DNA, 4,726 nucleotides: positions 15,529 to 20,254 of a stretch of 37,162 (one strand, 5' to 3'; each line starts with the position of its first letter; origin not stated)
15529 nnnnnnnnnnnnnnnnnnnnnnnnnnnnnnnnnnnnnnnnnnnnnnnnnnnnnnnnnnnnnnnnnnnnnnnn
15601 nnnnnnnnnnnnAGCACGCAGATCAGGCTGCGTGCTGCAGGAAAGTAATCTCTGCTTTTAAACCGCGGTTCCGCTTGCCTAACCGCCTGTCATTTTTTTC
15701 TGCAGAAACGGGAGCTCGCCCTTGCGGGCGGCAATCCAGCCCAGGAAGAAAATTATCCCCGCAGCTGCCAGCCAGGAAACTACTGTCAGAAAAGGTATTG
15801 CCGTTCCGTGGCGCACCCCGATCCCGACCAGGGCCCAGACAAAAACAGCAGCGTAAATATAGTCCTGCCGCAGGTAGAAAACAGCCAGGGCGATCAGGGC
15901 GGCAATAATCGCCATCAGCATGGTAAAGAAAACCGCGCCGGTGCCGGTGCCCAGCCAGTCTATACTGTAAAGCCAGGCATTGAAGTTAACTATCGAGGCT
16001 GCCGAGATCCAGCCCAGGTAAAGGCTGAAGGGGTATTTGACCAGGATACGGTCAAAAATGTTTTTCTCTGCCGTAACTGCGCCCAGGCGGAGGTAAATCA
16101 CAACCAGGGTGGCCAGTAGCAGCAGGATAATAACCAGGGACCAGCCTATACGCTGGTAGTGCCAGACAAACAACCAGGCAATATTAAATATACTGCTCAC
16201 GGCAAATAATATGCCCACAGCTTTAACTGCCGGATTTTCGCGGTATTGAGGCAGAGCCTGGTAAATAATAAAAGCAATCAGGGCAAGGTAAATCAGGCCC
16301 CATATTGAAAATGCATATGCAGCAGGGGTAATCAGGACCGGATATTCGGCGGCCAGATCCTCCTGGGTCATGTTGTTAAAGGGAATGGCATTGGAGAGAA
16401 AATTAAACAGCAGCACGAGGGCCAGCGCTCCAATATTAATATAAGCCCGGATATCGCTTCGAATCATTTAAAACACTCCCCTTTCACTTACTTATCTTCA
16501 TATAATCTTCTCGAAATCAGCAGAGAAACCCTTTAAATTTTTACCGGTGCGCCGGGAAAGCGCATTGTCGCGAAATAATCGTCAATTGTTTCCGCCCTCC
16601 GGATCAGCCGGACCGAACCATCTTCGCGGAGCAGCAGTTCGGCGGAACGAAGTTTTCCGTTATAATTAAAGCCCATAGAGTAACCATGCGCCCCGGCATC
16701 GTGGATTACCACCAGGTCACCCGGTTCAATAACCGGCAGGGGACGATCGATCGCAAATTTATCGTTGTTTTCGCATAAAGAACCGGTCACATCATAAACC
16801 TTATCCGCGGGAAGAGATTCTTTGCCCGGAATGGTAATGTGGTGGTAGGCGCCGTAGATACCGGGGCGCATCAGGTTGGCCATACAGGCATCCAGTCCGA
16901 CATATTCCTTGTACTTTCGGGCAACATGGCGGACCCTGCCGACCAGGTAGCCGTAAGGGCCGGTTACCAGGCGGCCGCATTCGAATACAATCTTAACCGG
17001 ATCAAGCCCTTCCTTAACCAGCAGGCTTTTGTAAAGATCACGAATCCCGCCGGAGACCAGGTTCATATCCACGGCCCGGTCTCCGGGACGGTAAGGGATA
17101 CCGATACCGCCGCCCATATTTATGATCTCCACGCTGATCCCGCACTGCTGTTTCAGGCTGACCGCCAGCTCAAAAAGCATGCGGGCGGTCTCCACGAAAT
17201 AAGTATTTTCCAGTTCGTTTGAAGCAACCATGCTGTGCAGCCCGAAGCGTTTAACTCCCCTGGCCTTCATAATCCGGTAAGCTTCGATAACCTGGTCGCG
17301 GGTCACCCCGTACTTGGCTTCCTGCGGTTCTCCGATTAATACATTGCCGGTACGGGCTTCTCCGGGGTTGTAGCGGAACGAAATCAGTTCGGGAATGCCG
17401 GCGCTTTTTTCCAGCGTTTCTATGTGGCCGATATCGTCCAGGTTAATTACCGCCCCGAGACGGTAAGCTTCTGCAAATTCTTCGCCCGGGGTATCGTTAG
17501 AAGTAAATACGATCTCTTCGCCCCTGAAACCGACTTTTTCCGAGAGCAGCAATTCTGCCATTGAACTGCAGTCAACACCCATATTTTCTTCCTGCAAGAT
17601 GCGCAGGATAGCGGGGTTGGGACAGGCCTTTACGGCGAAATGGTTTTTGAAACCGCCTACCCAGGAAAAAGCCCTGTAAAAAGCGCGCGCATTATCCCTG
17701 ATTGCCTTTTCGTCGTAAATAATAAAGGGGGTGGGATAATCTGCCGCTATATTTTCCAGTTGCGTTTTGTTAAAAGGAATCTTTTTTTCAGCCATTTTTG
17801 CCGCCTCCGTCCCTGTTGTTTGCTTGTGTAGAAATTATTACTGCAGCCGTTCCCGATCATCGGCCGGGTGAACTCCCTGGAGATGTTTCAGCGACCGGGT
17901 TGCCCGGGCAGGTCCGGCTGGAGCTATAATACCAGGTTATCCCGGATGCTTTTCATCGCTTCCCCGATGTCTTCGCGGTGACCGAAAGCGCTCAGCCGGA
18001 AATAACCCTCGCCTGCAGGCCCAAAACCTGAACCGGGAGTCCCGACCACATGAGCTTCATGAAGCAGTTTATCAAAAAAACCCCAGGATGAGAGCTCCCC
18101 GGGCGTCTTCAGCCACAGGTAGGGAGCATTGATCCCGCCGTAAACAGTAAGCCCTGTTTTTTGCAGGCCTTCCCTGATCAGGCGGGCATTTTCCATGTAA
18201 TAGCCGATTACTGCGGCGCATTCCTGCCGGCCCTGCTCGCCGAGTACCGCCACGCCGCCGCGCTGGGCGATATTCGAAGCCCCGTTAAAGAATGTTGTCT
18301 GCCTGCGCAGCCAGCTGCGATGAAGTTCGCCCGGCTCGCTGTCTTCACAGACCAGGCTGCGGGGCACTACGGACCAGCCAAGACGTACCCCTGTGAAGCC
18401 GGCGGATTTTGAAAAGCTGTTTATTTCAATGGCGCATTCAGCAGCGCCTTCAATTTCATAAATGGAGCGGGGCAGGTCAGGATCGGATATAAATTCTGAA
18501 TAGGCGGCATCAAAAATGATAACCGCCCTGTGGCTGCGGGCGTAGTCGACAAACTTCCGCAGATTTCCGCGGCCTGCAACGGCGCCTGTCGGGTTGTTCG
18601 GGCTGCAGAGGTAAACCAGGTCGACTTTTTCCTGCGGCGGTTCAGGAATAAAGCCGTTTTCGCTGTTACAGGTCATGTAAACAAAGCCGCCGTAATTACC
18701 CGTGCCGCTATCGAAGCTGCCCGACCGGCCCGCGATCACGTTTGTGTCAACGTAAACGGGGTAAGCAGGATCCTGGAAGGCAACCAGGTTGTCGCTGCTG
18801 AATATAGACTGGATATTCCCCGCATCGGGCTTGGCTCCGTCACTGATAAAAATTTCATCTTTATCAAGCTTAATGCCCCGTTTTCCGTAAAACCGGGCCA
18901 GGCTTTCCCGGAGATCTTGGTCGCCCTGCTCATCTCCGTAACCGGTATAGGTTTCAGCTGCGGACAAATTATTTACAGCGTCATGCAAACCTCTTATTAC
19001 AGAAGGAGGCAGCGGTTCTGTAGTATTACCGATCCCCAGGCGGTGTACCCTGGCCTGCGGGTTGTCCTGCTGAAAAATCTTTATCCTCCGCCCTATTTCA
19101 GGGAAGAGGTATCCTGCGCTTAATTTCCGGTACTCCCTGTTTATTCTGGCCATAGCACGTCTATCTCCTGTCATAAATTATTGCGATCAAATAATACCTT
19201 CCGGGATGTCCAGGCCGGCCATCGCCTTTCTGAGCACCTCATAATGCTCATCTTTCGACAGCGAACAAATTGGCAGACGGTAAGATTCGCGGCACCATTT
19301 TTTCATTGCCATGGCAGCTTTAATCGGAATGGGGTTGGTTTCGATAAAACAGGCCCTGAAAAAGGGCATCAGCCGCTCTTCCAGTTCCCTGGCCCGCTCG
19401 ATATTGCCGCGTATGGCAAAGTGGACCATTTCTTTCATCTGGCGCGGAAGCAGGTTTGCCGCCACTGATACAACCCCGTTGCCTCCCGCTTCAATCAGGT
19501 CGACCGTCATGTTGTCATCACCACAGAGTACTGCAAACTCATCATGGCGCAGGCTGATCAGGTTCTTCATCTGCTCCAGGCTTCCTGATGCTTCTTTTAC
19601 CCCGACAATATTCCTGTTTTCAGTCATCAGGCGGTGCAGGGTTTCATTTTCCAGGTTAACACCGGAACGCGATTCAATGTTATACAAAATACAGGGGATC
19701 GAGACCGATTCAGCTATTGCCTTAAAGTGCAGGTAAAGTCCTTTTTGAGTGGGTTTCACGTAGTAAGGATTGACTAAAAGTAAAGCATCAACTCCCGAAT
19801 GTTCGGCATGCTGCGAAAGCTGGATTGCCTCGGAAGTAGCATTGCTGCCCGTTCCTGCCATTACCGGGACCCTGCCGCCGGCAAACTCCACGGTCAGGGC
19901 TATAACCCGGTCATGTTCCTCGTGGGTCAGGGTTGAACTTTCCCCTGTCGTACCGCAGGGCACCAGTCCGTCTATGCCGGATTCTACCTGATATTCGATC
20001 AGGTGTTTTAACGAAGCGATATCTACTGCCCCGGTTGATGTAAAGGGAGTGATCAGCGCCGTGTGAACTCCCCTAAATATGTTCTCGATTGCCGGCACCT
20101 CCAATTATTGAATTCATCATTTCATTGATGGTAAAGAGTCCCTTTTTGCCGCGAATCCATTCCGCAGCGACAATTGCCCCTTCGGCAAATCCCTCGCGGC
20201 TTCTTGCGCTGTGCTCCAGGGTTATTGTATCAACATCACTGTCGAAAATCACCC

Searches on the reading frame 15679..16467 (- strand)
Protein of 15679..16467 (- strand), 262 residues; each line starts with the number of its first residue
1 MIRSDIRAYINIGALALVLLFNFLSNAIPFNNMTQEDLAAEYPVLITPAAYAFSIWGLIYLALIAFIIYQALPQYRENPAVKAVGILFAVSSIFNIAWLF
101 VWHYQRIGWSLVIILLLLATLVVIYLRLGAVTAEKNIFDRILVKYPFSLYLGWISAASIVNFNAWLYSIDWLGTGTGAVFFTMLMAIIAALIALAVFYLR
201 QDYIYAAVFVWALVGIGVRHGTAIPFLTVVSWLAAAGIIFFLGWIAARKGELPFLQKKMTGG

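Call 53: search_protein_families(library=pfam, proteins=[window:15679-16467:-], max_evalue=0.00001)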
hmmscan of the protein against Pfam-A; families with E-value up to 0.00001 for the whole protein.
window:15679-16467:- (262 aa): 1 family
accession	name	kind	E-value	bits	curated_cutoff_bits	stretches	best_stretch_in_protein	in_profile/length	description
PF03073.20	TspO_MBR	-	8.3e-07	29.3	24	1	17-166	4-145/145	TspO/MBR family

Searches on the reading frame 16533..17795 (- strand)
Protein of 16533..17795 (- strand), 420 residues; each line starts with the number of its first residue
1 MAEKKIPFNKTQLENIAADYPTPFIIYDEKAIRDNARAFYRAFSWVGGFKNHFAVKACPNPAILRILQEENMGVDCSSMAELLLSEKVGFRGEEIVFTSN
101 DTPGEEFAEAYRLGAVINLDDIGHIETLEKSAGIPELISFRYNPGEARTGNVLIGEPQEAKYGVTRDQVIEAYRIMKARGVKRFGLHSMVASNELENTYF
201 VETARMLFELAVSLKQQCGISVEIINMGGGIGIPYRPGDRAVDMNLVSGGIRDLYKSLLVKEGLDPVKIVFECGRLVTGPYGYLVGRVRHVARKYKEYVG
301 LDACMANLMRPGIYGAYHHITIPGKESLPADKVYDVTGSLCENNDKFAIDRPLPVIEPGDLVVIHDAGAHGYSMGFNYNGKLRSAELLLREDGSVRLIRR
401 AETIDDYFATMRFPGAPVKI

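Call 53: search_protein_families(library=pfam, proteins=[window:16533-17795:-], max_evalue=0.00001)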
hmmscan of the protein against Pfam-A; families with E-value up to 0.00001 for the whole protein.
window:16533-17795:- (420 aa): 2 families
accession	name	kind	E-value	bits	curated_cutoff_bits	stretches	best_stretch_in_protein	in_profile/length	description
PF02784.22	Orn_Arg_deC_N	-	8.8e-29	101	23.4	1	32-278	4-246/247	Pyridoxal-dependent decarboxylase, pyridoxal binding domain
PF00278.28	Orn_DAP_Arg_deC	-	3.1e-17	63.1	23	1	202-368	5-95/95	Pyridoxal-dependent decarboxylase, C-terminal sheet domain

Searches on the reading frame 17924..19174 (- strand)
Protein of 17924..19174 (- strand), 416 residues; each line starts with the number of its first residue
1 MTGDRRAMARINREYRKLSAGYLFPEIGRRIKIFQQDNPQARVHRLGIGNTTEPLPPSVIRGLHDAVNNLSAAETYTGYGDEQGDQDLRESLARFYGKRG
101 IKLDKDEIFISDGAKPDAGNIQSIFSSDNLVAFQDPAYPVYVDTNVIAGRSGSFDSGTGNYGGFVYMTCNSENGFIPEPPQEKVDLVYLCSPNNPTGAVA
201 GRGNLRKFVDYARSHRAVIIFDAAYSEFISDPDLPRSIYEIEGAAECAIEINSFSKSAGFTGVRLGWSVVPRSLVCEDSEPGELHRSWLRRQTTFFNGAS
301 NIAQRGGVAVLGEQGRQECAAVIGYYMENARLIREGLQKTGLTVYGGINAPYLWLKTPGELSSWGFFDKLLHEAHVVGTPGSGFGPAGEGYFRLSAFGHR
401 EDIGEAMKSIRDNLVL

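Call 53: search_protein_families(library=pfam, proteins=[window:17924-19174:-], max_evalue=0.00001)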
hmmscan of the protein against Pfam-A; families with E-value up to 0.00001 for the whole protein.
window:17924-19174:- (416 aa): 1 family
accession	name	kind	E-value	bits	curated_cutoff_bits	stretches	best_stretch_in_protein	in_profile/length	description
PF00155.27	Aminotran_1_2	-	1.7e-38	133.2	19.7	1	45-410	5-361/361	Aminotransferase class I and II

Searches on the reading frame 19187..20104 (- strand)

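Call 53: search_protein_families(library=pfam, proteins=[window:19187-20104:-], max_evalue=0.00001)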
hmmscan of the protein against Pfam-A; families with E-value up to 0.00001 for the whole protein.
window:19187-20104:- (305 aa): 1 family
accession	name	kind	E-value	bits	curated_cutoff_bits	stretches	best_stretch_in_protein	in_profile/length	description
PF00701.28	DHDPS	-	7.1e-99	330.6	22.1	1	10-291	2-283/289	Dihydrodipicolinate synthetase family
